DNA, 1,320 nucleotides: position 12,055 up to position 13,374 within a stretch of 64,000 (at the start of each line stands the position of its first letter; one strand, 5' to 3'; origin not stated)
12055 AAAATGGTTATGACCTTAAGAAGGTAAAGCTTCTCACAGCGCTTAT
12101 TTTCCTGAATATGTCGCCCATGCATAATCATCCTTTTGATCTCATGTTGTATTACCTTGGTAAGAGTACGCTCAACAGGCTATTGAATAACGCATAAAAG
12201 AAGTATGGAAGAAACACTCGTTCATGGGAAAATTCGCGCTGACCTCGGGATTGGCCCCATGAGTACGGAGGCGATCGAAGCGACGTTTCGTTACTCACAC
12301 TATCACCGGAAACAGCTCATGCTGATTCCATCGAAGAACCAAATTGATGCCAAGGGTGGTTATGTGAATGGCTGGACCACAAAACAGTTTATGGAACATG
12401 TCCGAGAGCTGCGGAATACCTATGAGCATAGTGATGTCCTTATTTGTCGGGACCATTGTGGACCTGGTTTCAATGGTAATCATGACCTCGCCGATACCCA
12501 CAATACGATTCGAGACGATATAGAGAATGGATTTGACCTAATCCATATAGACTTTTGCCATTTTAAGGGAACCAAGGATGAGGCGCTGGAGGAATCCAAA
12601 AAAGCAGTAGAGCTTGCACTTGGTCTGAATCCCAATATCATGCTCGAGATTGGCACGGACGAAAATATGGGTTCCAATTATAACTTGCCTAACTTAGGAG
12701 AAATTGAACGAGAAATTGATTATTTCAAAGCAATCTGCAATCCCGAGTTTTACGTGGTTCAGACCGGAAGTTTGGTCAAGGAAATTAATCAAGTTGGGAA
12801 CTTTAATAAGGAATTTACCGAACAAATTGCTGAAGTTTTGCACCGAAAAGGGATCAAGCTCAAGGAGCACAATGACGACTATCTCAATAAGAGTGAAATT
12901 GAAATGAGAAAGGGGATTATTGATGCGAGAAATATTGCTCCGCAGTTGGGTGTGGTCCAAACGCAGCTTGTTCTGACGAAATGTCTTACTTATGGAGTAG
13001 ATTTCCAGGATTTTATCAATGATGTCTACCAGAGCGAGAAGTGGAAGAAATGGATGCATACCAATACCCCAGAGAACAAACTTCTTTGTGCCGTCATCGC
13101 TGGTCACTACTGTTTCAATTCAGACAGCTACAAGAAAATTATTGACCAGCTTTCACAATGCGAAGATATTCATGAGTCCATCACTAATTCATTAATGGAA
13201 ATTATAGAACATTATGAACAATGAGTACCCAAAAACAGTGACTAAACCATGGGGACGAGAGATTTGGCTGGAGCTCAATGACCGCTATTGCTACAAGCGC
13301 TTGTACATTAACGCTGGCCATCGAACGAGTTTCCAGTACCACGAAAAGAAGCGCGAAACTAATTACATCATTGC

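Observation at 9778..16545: Tight seven-gene operon suggesting an undescribed nucleotide-sugar pathway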

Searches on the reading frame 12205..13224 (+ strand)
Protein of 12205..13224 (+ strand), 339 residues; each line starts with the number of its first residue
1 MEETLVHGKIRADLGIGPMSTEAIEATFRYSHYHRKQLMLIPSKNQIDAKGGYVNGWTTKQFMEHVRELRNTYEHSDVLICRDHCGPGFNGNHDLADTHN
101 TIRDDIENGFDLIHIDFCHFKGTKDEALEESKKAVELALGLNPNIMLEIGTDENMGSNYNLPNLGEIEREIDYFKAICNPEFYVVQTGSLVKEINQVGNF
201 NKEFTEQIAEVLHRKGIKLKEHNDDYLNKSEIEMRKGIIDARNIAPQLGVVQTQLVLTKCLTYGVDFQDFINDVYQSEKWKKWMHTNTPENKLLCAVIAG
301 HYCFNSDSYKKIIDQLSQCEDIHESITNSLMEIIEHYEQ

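Call 3: search_protein_families(library=pfam, proteins=[window:12205-13224:+], max_evalue=0.01)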
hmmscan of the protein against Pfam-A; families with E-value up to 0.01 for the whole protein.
window:12205-13224:+ (339 aa): 1 family
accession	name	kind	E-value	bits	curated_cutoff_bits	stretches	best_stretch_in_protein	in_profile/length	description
PF08013.17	GatZ_KbaZ-like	-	1.2e-08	34.5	26.7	1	23-127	26-135/420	D-tagatose-1,6-bisphosphate aldolase subunit GatZ/KbaZ-like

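Call 4: search_protein_families(library=ncbifam, proteins=[window:12205-13224:+], max_evalue=0.01)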
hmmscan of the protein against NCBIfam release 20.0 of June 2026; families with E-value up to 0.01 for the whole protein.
window:12205-13224:+ (339 aa): 4 families
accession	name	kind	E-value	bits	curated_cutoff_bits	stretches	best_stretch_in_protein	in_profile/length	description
TIGR02810.1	agaZ_gatZ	equivalog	3.3e-07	29.6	568.8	1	23-120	25-126/420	D-tagatose-bisphosphate aldolase, class II, non-catalytic subunit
NF012002.0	PRK15458.1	equivalog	2.8e-06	26.7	707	1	23-119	29-129/428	tagatose-bisphosphate aldolase subunit KbaZ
NF011626.0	PRK15052.1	equivalog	0.004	16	579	1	22-117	25-125/421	tagatose-bisphosphate aldolase subunit GatZ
NF033171.1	lipo_LIC11139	subfamily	0.0094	16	50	0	294-333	13-52/157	putative lipoprotein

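Call 11: search_solved_structures(query=window:12205-13224:+, max_evalue=1)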
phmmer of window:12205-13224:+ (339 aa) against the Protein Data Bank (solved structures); distinct sequences matched with E-value up to 1: 6.
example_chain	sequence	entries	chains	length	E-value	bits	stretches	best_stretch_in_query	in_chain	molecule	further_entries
2fiq_A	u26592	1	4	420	0.14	14.5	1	23-117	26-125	putative tagatose 6-phosphate kinase 1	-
3txv_A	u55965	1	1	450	0.25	13.7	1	23-118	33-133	Probable tagatose 6-phosphate kinase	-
8aw7_A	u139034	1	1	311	0.88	11.9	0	212-287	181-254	Coproporphyrin III ferrochelatase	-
8ofl_A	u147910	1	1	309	0.99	11.7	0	212-287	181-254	Coproporphyrin III ferrochelatase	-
8omm_A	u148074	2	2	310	0.99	11.7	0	212-287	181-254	Coproporphyrin III ferrochelatase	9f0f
6sv3_A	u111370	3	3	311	1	11.7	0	212-287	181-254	Ferrochelatase | Coproporphyrin III ferrochelatase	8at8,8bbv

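Call 22: find_homologous_proteins(query=window:12205-13224:+)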
Query window:12205-13224:+ (339 aa): 2036 proteins with E <= 0.001 among 3265 candidates; the best 120 are listed.
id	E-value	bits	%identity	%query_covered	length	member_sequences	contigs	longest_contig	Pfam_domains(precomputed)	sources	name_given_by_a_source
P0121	6.7e-228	773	98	100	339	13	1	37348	PF08013.18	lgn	-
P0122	3.6e-203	692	86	100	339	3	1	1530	PF08013.18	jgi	-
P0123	1.4e-194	664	82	100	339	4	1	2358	PF08013.18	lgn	-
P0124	1.1e-188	644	81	100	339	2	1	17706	PF08013.18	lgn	-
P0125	4.5e-187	639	80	100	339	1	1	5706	PF08013.18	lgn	-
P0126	6.8e-187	639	80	100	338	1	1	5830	PF08013.18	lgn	-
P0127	1.4e-186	638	81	100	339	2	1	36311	PF08013.18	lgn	-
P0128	8.4e-184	628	78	100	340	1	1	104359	PF08013.18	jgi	-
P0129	2.7e-161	554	69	100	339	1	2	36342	PF08013.18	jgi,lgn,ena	-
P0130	1.2e-158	546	67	98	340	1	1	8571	PF08013.18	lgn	-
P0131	3.0e-158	544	67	100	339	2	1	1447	PF08013.18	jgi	-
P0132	1.7e-157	542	67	98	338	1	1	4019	PF08013.18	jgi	-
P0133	1.2e-156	539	69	97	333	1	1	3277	PF01116.27,PF08013.18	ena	-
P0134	2.1e-156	538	68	97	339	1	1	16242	PF08013.18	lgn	-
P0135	4.6e-156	537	67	97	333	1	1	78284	PF08013.18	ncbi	-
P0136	7.8e-156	537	67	97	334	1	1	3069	PF08013.18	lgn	-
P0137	1.5e-154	532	67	98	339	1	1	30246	PF08013.18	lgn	-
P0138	1.8e-154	532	67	98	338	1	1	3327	PF08013.18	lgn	-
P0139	2.5e-154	532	67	97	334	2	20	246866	PF08013.18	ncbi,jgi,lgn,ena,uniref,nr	ncbi:MAG: hypothetical protein UW64_C0003G0043 [Microgenomates group bacterium GW2011_GWC1_44_37]|un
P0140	2.9e-154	531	67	96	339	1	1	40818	PF08013.18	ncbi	ncbi:class II D-tagatose-bisphosphate aldolase non-catalytic subunit [Patescibacteria group bacteriu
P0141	5.6e-154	530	67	97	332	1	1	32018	PF08013.18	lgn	-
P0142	5.8e-154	530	66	98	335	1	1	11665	PF08013.18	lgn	-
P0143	7.3e-154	530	68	97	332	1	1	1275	PF01116.27,PF08013.18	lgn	-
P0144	1.2e-153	529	66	98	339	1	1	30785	PF08013.18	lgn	-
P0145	2.1e-153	529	67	97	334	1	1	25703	PF08013.18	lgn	-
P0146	3.8e-153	528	65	97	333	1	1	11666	PF08013.18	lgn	-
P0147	5.0e-153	527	66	97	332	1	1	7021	PF08013.18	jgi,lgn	jgi:hypothetical protein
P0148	1.9e-152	525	67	97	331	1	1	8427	PF08013.18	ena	-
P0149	5.9e-152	524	67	97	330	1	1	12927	PF08013.18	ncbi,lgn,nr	ncbi:class II D-tagatose-bisphosphate aldolase, non-catalytic subunit [Candidatus Pacearchaeota arch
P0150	6.0e-152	524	66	97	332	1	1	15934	PF08013.18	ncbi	-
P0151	6.1e-152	524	67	96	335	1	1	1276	PF08013.18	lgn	-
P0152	6.3e-152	524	66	99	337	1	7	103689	PF01116.27,PF08013.18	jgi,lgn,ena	-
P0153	1.1e-151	523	66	97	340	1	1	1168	PF08013.18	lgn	-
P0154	1.2e-151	523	64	100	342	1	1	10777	PF08013.18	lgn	-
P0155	1.3e-151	523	67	96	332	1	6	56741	PF01116.27,PF08013.18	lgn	-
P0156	1.4e-151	523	67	96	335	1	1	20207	PF08013.18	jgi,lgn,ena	-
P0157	1.4e-151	523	67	97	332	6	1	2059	PF08013.18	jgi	-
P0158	1.4e-151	523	67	98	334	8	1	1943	PF08013.18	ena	-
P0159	1.8e-151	522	67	96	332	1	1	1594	PF08013.18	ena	-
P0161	2.2e-151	522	67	97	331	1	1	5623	PF08013.18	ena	-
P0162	2.4e-151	522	65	97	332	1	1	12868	PF08013.18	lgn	-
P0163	3.2e-151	521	64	100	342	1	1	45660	PF08013.18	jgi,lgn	jgi:hypothetical protein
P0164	3.2e-151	521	63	99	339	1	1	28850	PF08013.18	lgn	-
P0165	3.4e-151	521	64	100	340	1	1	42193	PF08013.18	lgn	-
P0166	4.4e-151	521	66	97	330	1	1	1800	PF08013.18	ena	-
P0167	5.3e-151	521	68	97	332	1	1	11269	PF08013.18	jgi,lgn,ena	-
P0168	1.2e-150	519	66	96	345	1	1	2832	PF08013.18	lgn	-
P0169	1.4e-150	519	65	97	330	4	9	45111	PF08013.18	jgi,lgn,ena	-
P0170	1.6e-150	519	67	97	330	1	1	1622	PF08013.18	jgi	-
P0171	1.7e-150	519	66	97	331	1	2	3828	PF08013.18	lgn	-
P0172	1.9e-150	519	65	97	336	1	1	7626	PF08013.18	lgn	-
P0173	2.4e-150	518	66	97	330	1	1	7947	PF08013.18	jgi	jgi:hypothetical protein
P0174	3.1e-150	518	65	98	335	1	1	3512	PF08013.18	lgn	-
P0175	3.3e-150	518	65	97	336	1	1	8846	PF08013.18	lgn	-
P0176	9.4e-150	517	65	97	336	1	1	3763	PF08013.18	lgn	-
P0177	1.2e-149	516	63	100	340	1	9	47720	PF08013.18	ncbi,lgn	-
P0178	1.5e-149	516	66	98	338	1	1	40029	PF08013.18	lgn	-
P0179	2.0e-149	515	66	97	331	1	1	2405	PF08013.18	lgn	-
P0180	2.5e-149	515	65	97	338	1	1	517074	PF08013.18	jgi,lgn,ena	-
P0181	2.7e-149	515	64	97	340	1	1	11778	PF08013.18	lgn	-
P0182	3.5e-149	515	65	97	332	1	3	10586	PF08013.18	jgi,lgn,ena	-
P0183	4.5e-149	514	66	97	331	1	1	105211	PF01116.27,PF08013.18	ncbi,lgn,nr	ncbi:class II fructose-bisphosphate aldolase [Candidatus Woesearchaeota archaeon]|nr:class II fructo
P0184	6.7e-149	514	66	97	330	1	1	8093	PF08013.18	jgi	jgi:protein-tyrosine-phosphatase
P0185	8.0e-149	513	66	97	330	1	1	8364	PF08013.18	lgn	-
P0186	1.2e-148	513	66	97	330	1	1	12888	PF08013.18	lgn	-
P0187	1.3e-148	513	66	97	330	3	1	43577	PF08013.18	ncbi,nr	ncbi:MAG: class II D-tagatose-bisphosphate aldolase, non-catalytic subunit [Nanoarchaeota archaeon]|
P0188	1.5e-148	513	66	97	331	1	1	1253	PF08013.18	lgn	-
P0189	1.9e-148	512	66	97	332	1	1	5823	PF01116.27,PF08013.18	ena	-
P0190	2.6e-148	512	66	97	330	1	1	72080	PF08013.18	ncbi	ncbi:MAG: class II D-tagatose-bisphosphate aldolase, non-catalytic subunit [Candidatus Diapherotrite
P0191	4.1e-148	511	66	96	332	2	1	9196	PF08013.18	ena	-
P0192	5.7e-148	511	64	97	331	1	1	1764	PF08013.18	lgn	-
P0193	6.1e-148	511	65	97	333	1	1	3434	PF01116.27,PF08013.18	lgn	-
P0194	7.0e-148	510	65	97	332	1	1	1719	PF08013.18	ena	-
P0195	7.2e-148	510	65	97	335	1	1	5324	PF08013.18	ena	-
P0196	8.6e-148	510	64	99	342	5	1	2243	PF01116.27,PF08013.18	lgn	-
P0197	1.0e-147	510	64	97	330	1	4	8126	PF08013.18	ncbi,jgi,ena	-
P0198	1.1e-147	510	66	97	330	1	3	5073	PF08013.18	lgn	-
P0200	1.4e-147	509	64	97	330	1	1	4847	PF08013.18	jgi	jgi:tagatose-6-phosphate kinase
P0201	1.5e-147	509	63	98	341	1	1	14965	PF08013.18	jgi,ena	-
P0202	1.7e-147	509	66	97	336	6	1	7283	PF08013.18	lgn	-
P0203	1.8e-147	509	65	97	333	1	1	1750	PF08013.18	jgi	-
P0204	1.9e-147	509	64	97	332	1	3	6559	PF08013.18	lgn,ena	-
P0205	2.1e-147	509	65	97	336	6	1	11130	PF08013.18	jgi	-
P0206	2.3e-147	509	64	97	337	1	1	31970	PF08013.18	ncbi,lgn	-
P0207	2.4e-147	509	65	99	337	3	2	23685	PF08013.18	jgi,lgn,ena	-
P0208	2.5e-147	509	66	97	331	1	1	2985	PF08013.18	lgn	-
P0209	2.7e-147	508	64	97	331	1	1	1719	PF08013.18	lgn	-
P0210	3.0e-147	508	65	97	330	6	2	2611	PF08013.18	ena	-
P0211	3.7e-147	508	65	96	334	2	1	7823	PF01116.27,PF08013.18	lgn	-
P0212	4.7e-147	508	64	97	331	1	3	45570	PF08013.18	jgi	jgi:hypothetical protein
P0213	5.6e-147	507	65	97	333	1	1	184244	PF01116.27,PF08013.18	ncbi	-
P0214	6.1e-147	507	65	97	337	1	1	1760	PF08013.18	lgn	-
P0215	1.2e-146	506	65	96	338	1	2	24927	PF01116.27,PF08013.18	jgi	jgi:hypothetical protein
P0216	1.4e-146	506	65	97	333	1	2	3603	PF01116.27,PF08013.18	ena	-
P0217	1.4e-146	506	65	97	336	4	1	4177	PF01116.27,PF08013.18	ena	-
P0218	1.4e-146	506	65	97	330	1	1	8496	PF08013.18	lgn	-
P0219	1.6e-146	506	65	97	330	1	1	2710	PF08013.18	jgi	jgi:hypothetical protein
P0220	1.6e-146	506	64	96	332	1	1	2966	PF01116.27,PF08013.18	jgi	jgi:hypothetical protein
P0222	1.8e-146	506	65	97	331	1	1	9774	PF08013.18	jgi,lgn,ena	-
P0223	2.2e-146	505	65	96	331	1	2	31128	PF08013.18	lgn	-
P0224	2.5e-146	505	65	97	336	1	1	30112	PF08013.18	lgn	-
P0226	4.1e-146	505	63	97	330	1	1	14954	PF08013.18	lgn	-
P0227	5.7e-146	504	64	97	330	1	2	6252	PF08013.18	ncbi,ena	-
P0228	6.8e-146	504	65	95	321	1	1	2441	PF08013.18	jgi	jgi:hypothetical protein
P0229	6.9e-146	504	65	96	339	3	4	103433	PF08013.18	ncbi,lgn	-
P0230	6.9e-146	504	66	97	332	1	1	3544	PF08013.18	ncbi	-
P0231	6.9e-146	504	64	97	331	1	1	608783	PF08013.18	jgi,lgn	jgi:hypothetical protein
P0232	8.3e-146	504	65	97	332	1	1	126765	PF08013.18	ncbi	ncbi:MAG: class II D-tagatose-bisphosphate aldolase, non-catalytic subunit [archaeon]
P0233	9.0e-146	503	64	97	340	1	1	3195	PF08013.18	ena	-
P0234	1.0e-145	503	64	97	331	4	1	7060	PF08013.18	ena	-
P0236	1.4e-145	503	65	97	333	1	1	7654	PF08013.18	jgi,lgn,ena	-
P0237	1.7e-145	503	66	97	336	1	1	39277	PF01116.27,PF08013.18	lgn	-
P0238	1.9e-145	502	63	97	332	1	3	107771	PF08013.18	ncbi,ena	ncbi:MAG: class II D-tagatose-bisphosphate aldolase, non-catalytic subunit [Nanoarchaeota archaeon]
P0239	1.9e-145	502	64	97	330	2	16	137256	PF08013.18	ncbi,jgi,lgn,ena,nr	ncbi:hypothetical protein HOD83_02490 [Candidatus Woesearchaeota archaeon]|jgi:hypothetical protein|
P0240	2.0e-145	502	65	97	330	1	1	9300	PF08013.18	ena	-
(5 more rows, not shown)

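Call 25: search_solved_structures(query=A2, max_evalue=1, show_alignments=2)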
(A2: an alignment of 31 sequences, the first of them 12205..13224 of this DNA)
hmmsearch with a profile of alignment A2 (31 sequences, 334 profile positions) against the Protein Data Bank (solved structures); distinct sequences matched with E-value up to 1: 5.
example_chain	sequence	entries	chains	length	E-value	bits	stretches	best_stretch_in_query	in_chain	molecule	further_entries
2fiq_A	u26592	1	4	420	0.00013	24.3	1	17-112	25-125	putative tagatose 6-phosphate kinase 1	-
3txv_A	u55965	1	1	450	0.0017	20.6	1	18-112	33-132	Probable tagatose 6-phosphate kinase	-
3q94_A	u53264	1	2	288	0.027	16.7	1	92-146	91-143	Fructose-bisphosphate aldolase, class II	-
4to8_A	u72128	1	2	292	0.48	12.5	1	92-147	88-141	Fructose-1,6-bisphosphate aldolase, class II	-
7nc7_A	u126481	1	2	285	0.85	11.7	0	92-146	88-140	Fructose-bisphosphate aldolase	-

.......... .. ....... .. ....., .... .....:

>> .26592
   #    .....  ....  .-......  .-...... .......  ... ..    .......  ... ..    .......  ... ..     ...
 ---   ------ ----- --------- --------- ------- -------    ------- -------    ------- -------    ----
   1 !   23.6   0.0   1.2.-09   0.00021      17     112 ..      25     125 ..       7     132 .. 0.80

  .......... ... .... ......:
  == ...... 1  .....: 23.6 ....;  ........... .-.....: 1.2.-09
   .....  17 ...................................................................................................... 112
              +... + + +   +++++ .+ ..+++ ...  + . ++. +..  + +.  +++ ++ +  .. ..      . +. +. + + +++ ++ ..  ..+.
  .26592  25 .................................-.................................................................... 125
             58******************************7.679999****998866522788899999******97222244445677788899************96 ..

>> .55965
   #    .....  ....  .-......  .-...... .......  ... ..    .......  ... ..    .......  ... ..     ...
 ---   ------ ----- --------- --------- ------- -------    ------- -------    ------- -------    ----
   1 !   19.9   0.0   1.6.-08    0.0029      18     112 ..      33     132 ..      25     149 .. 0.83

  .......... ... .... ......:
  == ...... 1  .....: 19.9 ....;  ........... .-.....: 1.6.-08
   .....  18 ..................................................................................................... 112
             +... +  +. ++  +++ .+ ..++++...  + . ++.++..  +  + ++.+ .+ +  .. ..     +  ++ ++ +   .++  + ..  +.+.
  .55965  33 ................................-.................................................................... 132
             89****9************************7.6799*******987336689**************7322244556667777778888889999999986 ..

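Call 31: predict_structure(alignment_id=A2)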
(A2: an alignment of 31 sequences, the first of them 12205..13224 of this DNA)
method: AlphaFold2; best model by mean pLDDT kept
length: 339 residues; sequences in the alignment: 31
mean_pLDDT: 87.2   pTM: 0.88
mean pLDDT of the five models: 87.2, 86.4, 85.6, 85.4, 83.4
residues with pLDDT >= 90: 198; 70-90: 102; 50-70: 27; < 50: 12
segments of 3 or more residues with pLDDT < 50: 1-4, 190-195
pLDDT, mean of each block of 10 residues (from residue 1): 59 93 98 97 86 89 97 97 72 83 95 88 88 95 94 56 80 93 75 51 88 93 84 89 90 97 97 91 74 90 94 98 98 94
secondary structure, 60 per line:
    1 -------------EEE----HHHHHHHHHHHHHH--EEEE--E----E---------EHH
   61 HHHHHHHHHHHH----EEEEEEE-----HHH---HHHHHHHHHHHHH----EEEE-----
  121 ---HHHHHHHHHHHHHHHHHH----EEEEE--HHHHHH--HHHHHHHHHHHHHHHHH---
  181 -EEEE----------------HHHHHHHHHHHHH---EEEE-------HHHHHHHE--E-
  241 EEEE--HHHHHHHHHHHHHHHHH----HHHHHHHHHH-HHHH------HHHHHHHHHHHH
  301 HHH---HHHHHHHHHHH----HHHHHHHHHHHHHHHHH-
elements in order: E14-16 H21-34 E37-40 H59-72 E77-83 H95-107 E112-115 H124-141 E146-150 H153-158 H161-177 E182-185 H202-214 E218-221 H229-235 E241-244 H247-263 H268-277 H279-282 H289-303 H307-317 H322-338

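Call 33: fold_search(model_id=the predicted structure, library=pdb)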
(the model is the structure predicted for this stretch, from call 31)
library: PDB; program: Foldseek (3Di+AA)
matches with E <= 10: 1835; with E <= 0.001: 596
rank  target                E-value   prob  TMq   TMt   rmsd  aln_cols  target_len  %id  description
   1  3txv                  1.4e-13  1.00  0.75  0.67   3.7       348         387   17  Crystal structure of a probable tagatose 6 phosphate kinase from Sinorhizobium meliloti 1021 (released 2011-10-12)
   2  2fiq_D                5.6e-13  1.00  0.74  0.63   5.4       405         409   15  Crystal structure of putative tagatose 6-phosphate kinase (released 2006-04-04)
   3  2fiq_C                8.4e-13  1.00  0.79  0.66   5.0       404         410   14  Crystal structure of putative tagatose 6-phosphate kinase (released 2006-04-04)
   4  2fiq_B                9.9e-13  1.00  0.76  0.64   5.3       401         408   14  Crystal structure of putative tagatose 6-phosphate kinase (released 2006-04-04)
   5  2fiq_A                2.0e-12  1.00  0.80  0.67   4.8       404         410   14  Crystal structure of putative tagatose 6-phosphate kinase (released 2006-04-04)
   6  3q94_A                8.2e-11  1.00  0.55  0.64   8.2       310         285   15  The crystal structure of fructose 1,6-bisphosphate aldolase from Bacillus anthracis str. 'Ames Ancestor' (released 2011-01-26)
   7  7nc7_A                9.7e-11  1.00  0.54  0.66   8.4       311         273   16  Crystal structure of fructose-bisphosphate aldolases FBAC from Bacillus methanolicus (released 2021-02-17)
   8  3q94_B                1.2e-10  1.00  0.55  0.66   8.1       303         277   15  The crystal structure of fructose 1,6-bisphosphate aldolase from Bacillus anthracis str. 'Ames Ancestor' (released 2011-01-26)
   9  7nc7_B                2.0e-10  1.00  0.53  0.64   8.5       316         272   14  Crystal structure of fructose-bisphosphate aldolases FBAC from Bacillus methanolicus (released 2021-02-17)
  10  9a4l_A                5.6e-10  1.00  0.59  0.69   7.3       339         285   13  Integrative model of ALF-ACNA by crosslinking MS and deep learning (released 2024-09-18)
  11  3n9s_A                1.1e-09  1.00  0.55  0.60   9.0       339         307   14  Class II fructose-1,6-bisphosphate aldolase from helicobacter pylori in complex with N-(4-hydroxybutyl)- glycolohydrox (released 2010-11-17)
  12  6ofu_D                1.2e-09  1.00  0.50  0.65   8.7       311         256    9  X-ray crystal structure of the YdjI aldolase from Escherichia coli K12 (released 2019-04-24)
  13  3n9s_B                1.7e-09  1.00  0.52  0.59   9.7       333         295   13  Class II fructose-1,6-bisphosphate aldolase from helicobacter pylori in complex with N-(4-hydroxybutyl)- glycolohydrox (released 2010-11-17)
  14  5uck_B                1.7e-09  1.00  0.52  0.60   9.6       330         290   14  Class II fructose-1,6-bisphosphate aldolase of Helicobacter pylori with cleavage products (released 2018-04-11)
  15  5ud1_A                2.1e-09  1.00  0.51  0.61   9.2       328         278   13  Class II fructose-1,6-bisphosphate aldolase H180Q variant of Helicobacter pylori (released 2018-04-11)
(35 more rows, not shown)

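Call 82: search_protein_families(library=phrogs, proteins=[window:12205-13224:+], max_evalue=0.00001)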
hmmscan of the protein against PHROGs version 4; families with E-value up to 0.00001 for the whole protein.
window:12205-13224:+ (339 aa): 0 families
